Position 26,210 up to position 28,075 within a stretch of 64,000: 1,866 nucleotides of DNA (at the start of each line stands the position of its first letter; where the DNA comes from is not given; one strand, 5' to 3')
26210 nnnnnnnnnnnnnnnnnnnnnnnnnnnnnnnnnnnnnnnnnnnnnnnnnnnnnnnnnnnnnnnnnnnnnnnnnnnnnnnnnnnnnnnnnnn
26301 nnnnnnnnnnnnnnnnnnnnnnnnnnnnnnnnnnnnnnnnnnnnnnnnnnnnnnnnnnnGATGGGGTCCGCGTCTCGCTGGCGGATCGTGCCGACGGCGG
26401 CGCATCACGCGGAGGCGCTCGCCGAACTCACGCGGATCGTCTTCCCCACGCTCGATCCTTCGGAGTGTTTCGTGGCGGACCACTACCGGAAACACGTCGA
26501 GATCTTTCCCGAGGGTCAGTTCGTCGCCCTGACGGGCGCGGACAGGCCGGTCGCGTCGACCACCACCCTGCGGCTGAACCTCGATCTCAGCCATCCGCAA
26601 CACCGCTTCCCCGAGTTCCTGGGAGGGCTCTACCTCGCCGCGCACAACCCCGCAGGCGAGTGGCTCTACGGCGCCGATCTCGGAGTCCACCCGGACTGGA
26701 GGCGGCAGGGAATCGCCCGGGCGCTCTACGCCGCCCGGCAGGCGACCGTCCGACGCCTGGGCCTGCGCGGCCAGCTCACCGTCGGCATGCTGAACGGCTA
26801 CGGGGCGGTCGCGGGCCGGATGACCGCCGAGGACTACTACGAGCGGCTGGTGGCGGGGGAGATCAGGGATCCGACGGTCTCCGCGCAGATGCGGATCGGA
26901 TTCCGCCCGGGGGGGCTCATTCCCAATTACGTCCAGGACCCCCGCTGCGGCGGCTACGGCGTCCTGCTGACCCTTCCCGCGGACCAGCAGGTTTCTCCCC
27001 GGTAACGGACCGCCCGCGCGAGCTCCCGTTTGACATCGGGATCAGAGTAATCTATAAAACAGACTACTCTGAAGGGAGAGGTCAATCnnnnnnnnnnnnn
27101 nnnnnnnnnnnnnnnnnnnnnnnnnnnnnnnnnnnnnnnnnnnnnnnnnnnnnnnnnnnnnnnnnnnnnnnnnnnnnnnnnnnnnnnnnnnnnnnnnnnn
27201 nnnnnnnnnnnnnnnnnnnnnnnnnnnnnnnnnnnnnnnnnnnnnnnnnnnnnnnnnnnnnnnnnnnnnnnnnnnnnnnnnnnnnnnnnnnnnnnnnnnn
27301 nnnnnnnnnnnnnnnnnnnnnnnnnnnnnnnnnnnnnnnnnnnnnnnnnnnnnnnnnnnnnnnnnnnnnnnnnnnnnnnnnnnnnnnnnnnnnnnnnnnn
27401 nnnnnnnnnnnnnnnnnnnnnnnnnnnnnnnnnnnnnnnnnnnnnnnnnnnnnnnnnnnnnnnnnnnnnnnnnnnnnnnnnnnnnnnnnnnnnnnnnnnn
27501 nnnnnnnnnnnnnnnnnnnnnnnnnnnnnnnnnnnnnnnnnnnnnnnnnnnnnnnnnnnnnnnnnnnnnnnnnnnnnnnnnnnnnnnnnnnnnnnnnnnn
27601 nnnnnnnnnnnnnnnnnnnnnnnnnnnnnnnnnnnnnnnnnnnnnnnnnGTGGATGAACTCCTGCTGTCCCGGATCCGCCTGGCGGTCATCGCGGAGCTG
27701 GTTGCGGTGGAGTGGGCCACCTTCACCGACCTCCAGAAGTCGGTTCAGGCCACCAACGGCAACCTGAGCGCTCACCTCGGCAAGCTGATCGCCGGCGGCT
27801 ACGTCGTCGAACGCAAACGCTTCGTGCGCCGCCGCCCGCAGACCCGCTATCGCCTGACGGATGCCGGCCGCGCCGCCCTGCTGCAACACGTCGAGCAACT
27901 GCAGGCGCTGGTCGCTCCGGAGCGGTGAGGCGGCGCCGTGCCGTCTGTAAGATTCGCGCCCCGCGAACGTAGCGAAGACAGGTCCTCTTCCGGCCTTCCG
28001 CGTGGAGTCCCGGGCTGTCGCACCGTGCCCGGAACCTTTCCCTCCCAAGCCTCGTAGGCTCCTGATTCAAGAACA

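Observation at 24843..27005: Sodium:solute symporter fused to a GNAT acetyltransferase domain, downstream of an aminotransferase and 2-hydroxyacid dehydrogenase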

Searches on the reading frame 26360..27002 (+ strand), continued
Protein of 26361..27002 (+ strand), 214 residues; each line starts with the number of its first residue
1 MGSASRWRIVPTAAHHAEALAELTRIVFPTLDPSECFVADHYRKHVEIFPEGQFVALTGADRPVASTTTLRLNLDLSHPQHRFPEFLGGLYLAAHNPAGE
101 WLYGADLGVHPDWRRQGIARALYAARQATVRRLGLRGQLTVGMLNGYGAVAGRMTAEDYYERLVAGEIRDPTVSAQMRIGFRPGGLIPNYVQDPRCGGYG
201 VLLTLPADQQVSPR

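Call 46: search_protein_families(library=ncbifam, proteins=[window:26361-27002:+, L038:3953-6007:+], max_evalue=0.001)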
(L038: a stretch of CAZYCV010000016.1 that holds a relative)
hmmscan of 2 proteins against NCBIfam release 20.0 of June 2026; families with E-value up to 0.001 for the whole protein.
window:26361-27002:+ (214 aa): 0 families

L038:3953-6007:+ (685 aa): 69 families (the best 25 are shown)
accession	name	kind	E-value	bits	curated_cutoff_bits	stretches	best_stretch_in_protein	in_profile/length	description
NF005376.0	PRK06918.1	equivalog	7.9e-147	489.3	676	1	229-673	5-448/451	4-aminobutyrate--2-oxoglutarate transaminase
NF004714.0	PRK06058.1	subfamily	1.5e-143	478.7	639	1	231-667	13-445/447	4-aminobutyrate--2-oxoglutarate transaminase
TIGR00700.1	GABAtrnsam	equivalog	9.5e-142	472.5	506.65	1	247-665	2-417/420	4-aminobutyrate--2-oxoglutarate transaminase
NF005692.0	PRK07495.1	equivalog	1.6e-131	438.9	724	1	246-670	8-423/425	4-aminobutyrate--2-oxoglutarate transaminase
NF004426.0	PRK05769.1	equivalog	2.1e-122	409.1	552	1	230-667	6-438/441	acetyl ornithine aminotransferase family protein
NF005985.0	PRK08088.1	equivalog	2.1e-121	405.6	713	1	242-668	5-423/426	4-aminobutyrate--2-oxoglutarate transaminase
NF005993.0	PRK08117.1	subfamily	2.3e-118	395.5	574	1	248-670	12-431/433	aspartate aminotransferase family protein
NF005272.0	PRK06777.1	equivalog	4.4e-112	374.7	725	1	246-665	8-418/421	4-aminobutyrate--2-oxoglutarate transaminase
NF007308.0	PRK09792.1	equivalog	7.6e-105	351.2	747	1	246-666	8-419/421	4-aminobutyrate transaminase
NF049976.1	AmadipTransam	equivalog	1.6e-104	350.1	650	1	256-666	10-412/416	2-aminoadipate transaminase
NF006228.0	PRK08360.1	equivalog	7.8e-97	324.7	608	1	262-674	25-432/443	aspartate aminotransferase family protein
NF006368.0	PRK08593.1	equivalog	6.5e-96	321.6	570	1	261-675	27-438/448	aspartate aminotransferase family protein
TIGR00707.1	argD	subfamily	2.3e-87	293.3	410.05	1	260-666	9-380/381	acetylornithine/succinylornithine family transaminase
NF045634.1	LeuMetRace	equivalog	3.1e-80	270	800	1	261-673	24-431/432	leucine/methionine racemase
NF002325.0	PRK01278.1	subfamily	5.7e-80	268.9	372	2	434-673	167-393/395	acetylornithine transaminase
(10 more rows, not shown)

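Call 72: search_protein_families(library=pfam, proteins=[L063:24-1109:+, L063:1039-2544:+, L063:2551-3912:+, L063:3908-4582:+, L063:4563-5927:+, L063:5927-7498:+, L005:4427-5989:+], max_evalue=0.0001)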
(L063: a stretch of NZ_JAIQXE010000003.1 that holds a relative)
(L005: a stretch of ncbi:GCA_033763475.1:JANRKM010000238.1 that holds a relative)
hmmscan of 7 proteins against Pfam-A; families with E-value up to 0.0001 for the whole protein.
L063:24-1109:+ (362 aa): 1 family
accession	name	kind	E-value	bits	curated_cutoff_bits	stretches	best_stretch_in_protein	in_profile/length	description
PF00202.27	Aminotran_3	-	1.2e-102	344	30.5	1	1-353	59-401/403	Aminotransferase class-III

L063:1039-2544:+ (502 aa): 1 family
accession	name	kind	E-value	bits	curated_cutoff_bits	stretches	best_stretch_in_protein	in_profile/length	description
PF00171.27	Aldedh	-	3e-166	554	23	1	36-496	1-460/461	Aldehyde dehydrogenase family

L063:2551-3912:+ (454 aa): 1 family
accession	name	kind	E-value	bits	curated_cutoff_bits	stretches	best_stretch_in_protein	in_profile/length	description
PF03553.21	Na_H_antiporter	-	1.8e-35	123.1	23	1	153-450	1-302/303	Na+/H+ antiporter family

L063:3908-4582:+ (225 aa): 2 families
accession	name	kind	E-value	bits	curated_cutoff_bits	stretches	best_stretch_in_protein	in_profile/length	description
PF00583.31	Acetyltransf_1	-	6.1e-09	36.6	20.7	1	64-151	31-95/116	Acetyltransferase (GNAT) family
PF13508.13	Acetyltransf_7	-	5.3e-06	27.1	27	1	101-150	15-63/84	Acetyltransferase (GNAT) domain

L063:4563-5927:+ (455 aa): 1 family
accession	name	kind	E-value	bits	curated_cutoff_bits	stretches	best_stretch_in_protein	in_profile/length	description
PF00202.27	Aminotran_3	-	1.3e-123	413.2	30.5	1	42-447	9-403/403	Aminotransferase class-III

L063:5927-7498:+ (524 aa): 2 families
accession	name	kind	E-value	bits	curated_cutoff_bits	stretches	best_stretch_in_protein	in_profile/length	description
PF07969.17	Amidohydro_3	-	1.2e-83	282.7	29.7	1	51-520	3-470/472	Amidohydrolase family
PF01979.26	Amidohydro_1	-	1.6e-15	57.7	25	1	278-520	110-344/345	Amidohydrolase family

L005:4427-5989:+ (521 aa): 2 families
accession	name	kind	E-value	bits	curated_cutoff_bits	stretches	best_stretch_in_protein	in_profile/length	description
PF00795.27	CN_hydrolase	-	1.4e-21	77.5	23.2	1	231-454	1-222/256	Carbon-nitrogen hydrolase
PF00583.31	Acetyltransf_1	-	3.8e-05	24.4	20.7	1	30-145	3-97/116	Acetyltransferase (GNAT) family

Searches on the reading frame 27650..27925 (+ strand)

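Call 46: search_protein_families(library=ncbifam, proteins=[window:27650-27925:+], max_evalue=0.001)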
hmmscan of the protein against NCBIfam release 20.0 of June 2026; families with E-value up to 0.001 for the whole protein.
window:27650-27925:+ (92 aa): 3 families
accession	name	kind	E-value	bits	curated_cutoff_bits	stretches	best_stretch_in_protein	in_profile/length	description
NF033788.1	HTH_metalloreg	subfamily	2.8e-05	23.8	55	1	7-57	10-60/77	metalloregulator ArsR/SmtB family transcription factor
NF053635.1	TransRegRv3488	equivalog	0.00022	21.4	140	1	22-88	26-92/98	Rv3488 family transcriptional regulator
NF040642.1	sulf_sens_BigR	equivalog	0.00031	20.8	155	1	7-80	19-87/95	sulfite-sensing transcriptional repressor BigR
